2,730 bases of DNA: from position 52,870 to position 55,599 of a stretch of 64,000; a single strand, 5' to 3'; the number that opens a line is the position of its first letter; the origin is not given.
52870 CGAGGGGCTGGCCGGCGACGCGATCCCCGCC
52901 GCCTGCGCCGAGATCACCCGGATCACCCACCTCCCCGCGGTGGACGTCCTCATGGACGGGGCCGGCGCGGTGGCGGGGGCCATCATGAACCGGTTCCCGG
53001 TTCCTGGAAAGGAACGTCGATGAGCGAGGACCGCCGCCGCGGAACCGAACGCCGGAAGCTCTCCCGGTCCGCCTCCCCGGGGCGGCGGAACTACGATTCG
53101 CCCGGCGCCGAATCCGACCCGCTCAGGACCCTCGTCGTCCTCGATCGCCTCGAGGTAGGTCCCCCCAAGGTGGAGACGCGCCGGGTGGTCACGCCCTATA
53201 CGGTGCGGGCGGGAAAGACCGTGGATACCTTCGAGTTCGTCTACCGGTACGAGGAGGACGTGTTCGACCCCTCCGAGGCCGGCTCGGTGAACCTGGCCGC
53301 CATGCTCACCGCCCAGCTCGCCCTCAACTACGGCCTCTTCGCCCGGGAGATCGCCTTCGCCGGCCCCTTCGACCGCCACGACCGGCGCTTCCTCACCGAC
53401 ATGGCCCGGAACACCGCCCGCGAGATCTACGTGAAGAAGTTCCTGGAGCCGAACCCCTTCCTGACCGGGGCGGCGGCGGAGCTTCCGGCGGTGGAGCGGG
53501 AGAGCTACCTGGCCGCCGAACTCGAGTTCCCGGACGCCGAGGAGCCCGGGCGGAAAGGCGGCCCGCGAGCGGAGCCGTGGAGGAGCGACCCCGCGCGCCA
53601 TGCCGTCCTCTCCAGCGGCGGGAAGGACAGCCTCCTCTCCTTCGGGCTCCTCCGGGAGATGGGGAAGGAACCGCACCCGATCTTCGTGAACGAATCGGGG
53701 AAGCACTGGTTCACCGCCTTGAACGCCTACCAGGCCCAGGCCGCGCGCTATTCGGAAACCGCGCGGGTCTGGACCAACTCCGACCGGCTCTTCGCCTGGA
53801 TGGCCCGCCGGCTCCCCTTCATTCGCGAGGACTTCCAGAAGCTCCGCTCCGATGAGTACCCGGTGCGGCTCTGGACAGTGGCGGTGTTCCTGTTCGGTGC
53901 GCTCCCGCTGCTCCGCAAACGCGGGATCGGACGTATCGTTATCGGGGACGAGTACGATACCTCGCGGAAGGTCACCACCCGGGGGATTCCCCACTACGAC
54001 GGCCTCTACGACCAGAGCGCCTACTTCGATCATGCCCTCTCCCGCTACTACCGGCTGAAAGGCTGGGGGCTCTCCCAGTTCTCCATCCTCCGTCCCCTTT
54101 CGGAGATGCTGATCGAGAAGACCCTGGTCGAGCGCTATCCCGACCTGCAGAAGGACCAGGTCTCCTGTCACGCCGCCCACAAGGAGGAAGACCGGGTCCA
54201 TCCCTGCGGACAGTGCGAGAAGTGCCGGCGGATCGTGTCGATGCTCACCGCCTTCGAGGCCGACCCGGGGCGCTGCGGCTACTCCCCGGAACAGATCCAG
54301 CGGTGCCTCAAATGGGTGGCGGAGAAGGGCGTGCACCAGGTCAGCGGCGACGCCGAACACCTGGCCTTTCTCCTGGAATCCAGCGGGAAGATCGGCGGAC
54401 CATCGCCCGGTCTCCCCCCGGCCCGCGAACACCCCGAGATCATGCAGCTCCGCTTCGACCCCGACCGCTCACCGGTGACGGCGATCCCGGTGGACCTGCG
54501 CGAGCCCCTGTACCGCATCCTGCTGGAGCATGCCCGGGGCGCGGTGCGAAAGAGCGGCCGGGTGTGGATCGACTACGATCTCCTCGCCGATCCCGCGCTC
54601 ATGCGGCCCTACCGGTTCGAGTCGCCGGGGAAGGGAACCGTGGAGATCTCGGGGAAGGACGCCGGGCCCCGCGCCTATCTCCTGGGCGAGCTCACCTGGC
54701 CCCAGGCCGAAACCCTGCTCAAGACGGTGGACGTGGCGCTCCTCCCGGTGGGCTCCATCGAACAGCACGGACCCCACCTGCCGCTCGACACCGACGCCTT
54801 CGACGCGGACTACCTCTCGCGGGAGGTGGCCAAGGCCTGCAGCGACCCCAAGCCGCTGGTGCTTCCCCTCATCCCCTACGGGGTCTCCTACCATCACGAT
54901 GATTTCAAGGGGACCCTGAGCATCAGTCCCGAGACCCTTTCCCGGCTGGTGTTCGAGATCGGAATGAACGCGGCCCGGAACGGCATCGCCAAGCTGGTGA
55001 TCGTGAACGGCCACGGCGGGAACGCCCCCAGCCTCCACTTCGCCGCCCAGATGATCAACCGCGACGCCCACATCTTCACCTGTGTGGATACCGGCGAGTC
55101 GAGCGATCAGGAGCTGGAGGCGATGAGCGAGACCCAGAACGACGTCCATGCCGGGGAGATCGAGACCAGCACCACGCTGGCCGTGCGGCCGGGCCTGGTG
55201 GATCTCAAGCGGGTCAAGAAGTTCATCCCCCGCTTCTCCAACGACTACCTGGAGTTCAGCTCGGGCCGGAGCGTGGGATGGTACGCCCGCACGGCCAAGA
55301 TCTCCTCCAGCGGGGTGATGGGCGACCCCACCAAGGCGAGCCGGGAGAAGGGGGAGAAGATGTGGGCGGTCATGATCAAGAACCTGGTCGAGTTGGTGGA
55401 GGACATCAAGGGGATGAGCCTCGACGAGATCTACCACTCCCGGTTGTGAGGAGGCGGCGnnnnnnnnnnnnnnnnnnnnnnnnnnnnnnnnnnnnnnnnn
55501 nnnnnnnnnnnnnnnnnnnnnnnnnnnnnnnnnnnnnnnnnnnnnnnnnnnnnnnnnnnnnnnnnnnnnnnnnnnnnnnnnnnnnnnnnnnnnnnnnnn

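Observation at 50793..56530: Translationally coupled cluster: PLP enzyme – DUF1611 (DgcN-like) – QueC-like PP-loop::creatininase fusion – enolase-superfamily racemase/epimerase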

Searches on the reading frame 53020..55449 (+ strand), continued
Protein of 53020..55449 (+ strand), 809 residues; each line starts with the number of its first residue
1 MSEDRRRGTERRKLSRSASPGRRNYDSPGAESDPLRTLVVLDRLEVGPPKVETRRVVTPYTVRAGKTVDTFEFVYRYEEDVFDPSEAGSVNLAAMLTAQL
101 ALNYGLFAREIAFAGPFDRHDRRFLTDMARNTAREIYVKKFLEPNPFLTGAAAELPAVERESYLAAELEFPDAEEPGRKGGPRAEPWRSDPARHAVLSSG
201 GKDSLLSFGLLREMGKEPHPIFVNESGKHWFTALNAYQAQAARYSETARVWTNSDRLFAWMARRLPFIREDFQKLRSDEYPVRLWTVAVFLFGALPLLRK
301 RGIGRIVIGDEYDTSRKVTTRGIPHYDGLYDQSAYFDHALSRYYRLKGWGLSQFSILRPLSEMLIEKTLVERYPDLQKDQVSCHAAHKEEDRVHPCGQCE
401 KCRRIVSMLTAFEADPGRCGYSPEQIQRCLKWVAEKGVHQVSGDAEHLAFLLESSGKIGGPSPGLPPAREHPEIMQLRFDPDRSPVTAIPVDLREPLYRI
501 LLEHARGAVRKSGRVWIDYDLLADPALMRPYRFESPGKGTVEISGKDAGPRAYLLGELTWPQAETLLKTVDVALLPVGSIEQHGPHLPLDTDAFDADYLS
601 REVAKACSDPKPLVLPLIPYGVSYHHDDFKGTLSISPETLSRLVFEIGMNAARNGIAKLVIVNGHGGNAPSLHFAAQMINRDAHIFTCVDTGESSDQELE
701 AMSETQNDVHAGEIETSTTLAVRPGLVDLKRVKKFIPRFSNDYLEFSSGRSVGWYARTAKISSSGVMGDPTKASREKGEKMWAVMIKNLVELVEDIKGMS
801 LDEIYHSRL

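Call 69: search_protein_families(library=pfam, alignment_id=A3, max_evalue=0.00001)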
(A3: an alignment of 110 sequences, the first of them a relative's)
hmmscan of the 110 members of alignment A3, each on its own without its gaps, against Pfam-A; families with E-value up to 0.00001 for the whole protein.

A. member 1, L001:11510-12250:+ (246 aa): 2 families
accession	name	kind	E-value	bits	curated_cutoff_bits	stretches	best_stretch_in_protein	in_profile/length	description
PF00069.31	Pkinase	-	9.7e-14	51.8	31.7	1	27-176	1-142/263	Protein kinase domain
PF07714.23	PK_Tyr_Ser-Thr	-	7.5e-09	35.7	23.1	1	29-164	3-137/258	Protein tyrosine and serine/threonine kinase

B. families by the number of members that match (of 110 scanned): 98 families (the first 25 are shown)
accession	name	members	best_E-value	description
PF10035.14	DUF2179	14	5.5e-23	Uncharacterized protein conserved in bacteria (DUF2179)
PF02588.21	YitT_membrane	10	1.3e-61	Uncharacterised 5xTM membrane BCR, YitT family COG1284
PF18955.5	DUF5698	4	2e-23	Domain of unknown function (DUF5698)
PF00924.24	MS_channel_2nd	4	6.3e-21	Mechanosensitive ion channel, beta-domain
PF01784.24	DUF34_NIF3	4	9e-08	Duf34/NIF3 (NGG1p interacting factor 3)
PF00011.27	HSP20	3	3.1e-27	Hsp20/alpha crystallin family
PF00582.32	Usp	3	5.2e-24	Universal stress protein family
PF13426.13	PAS_9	3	1e-19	PAS domain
PF00571.33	CBS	3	1.5e-18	CBS domain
PF21082.3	MS_channel_3rd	3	3.9e-18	Mechanosensitive ion channel MscS, C-terminal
PF08448.16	PAS_4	3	1.9e-17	PAS fold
PF00989.32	PAS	3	4.2e-16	PAS fold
PF13188.13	PAS_8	3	9.6e-08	PAS domain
PF01544.23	CorA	2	1.3e-76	CorA-like Mg2+ transporter protein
PF07690.21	MFS_1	2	8.9e-47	Major Facilitator Superfamily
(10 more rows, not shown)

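Call 72: search_protein_families(library=pfam, alignment_id=A4, max_evalue=0.00001)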
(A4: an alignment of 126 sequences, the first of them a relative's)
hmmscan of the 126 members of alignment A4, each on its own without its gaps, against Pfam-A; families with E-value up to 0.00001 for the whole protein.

A. member 1, L001:4303-5364:+ (353 aa): 2 families
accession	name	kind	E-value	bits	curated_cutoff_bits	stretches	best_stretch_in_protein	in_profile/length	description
PF02272.25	DHHA1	-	4.7e-07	30.6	25.9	1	244-311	15-83/102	DHHA1 domain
PF01368.27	DHH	-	7.7e-07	29.9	28.1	1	35-173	7-125/125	DHH family, N-terminal domain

B. families by the number of members that match (of 126 scanned): 147 families (the first 25 are shown)
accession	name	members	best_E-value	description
PF00158.32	Sigma54_activat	7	6.7e-69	Sigma-54 interaction domain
PF25601.1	AAA_lid_14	7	8e-27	AAA+ ATPase lid domain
PF14532.12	Sigma54_activ_2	7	5.1e-19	Sigma-54 interaction domain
PF07728.20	AAA_5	7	1.6e-11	AAA domain (dynein-related subfamily)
PF00069.31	Pkinase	5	6.5e-61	Protein kinase domain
PF07714.23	PK_Tyr_Ser-Thr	5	8.4e-45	Protein tyrosine and serine/threonine kinase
PF00072.30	Response_reg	5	1.8e-20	Response regulator receiver domain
PF07724.20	AAA_2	5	4e-07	AAA domain (Cdc48 subfamily)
PF00118.29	Cpn60_TCP1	4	8.2e-84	TCP-1/cpn60 chaperonin family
PF02518.31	HATPase_c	4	1.5e-30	Histidine kinase-, DNA gyrase B-, and HSP90-like ATPase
PF13414.12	TPR_11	4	2.2e-23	TPR repeat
PF14559.12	TPR_19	4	1e-22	Tetratricopeptide repeat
PF00515.34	TPR_1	4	4.7e-22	Tetratricopeptide repeat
PF07719.23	TPR_2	4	1.9e-21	Tetratricopeptide repeat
PF13181.12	TPR_8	4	7.2e-20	Tetratricopeptide repeat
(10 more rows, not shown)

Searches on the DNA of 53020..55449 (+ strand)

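Call 45: search_rna_families(sources=[L001, L002, L011, L013, L016, L026, L052, L075], threshold=gathering)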
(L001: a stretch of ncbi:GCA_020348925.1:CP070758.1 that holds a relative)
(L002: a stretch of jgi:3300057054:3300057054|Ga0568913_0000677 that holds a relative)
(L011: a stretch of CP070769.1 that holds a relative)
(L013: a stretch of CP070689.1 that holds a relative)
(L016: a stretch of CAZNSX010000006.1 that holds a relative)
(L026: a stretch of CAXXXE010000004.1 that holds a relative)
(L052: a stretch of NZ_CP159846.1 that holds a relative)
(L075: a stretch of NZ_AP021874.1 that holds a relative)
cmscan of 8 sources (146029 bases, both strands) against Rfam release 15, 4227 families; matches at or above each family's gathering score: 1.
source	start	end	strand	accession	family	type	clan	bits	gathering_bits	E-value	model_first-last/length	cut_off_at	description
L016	5238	5322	-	RF00005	tRNA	Gene; tRNA;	CL00001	51.1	29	1.1e-07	1-71/71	no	tRNA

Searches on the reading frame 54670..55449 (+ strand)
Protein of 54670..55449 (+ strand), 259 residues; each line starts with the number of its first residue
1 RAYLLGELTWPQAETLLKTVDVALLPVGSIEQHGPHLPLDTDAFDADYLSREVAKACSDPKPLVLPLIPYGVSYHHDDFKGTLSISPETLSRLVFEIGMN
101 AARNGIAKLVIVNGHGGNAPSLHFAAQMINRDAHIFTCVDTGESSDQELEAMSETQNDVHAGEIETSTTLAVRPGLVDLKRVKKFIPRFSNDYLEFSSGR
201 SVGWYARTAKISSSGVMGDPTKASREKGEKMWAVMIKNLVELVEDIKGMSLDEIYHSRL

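Call 95: search_solved_structures(query=window:54670-55449:+, max_evalue=0.00001, show_alignments=3)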
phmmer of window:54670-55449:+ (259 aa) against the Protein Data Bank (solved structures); distinct sequences matched with E-value up to 0.00001: 8.
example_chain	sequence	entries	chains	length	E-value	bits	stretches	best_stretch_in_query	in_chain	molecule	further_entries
1q3k_A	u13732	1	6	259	1.4e-18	70.5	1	3-120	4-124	creatininase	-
3a6h_A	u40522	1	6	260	8e-18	68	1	3-120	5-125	Creatinine amidohydrolase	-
3a6e_A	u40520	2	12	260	8.1e-18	68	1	3-120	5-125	Creatinine amidohydrolase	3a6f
3a6g_A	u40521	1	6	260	8.1e-18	68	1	3-120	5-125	Creatinine amidohydrolase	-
3a6j_A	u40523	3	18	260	8.2e-18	68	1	3-120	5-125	Creatinine amidohydrolase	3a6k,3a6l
1j2t_A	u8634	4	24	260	8.2e-18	68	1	3-120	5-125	creatinine amidohydrolase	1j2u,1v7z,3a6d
3no4_A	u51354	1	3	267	3.4e-17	66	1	4-125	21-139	creatinine amidohydrolase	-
3lub_A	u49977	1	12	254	9e-14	54.7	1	20-247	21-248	Putative creatinine amidohydrolase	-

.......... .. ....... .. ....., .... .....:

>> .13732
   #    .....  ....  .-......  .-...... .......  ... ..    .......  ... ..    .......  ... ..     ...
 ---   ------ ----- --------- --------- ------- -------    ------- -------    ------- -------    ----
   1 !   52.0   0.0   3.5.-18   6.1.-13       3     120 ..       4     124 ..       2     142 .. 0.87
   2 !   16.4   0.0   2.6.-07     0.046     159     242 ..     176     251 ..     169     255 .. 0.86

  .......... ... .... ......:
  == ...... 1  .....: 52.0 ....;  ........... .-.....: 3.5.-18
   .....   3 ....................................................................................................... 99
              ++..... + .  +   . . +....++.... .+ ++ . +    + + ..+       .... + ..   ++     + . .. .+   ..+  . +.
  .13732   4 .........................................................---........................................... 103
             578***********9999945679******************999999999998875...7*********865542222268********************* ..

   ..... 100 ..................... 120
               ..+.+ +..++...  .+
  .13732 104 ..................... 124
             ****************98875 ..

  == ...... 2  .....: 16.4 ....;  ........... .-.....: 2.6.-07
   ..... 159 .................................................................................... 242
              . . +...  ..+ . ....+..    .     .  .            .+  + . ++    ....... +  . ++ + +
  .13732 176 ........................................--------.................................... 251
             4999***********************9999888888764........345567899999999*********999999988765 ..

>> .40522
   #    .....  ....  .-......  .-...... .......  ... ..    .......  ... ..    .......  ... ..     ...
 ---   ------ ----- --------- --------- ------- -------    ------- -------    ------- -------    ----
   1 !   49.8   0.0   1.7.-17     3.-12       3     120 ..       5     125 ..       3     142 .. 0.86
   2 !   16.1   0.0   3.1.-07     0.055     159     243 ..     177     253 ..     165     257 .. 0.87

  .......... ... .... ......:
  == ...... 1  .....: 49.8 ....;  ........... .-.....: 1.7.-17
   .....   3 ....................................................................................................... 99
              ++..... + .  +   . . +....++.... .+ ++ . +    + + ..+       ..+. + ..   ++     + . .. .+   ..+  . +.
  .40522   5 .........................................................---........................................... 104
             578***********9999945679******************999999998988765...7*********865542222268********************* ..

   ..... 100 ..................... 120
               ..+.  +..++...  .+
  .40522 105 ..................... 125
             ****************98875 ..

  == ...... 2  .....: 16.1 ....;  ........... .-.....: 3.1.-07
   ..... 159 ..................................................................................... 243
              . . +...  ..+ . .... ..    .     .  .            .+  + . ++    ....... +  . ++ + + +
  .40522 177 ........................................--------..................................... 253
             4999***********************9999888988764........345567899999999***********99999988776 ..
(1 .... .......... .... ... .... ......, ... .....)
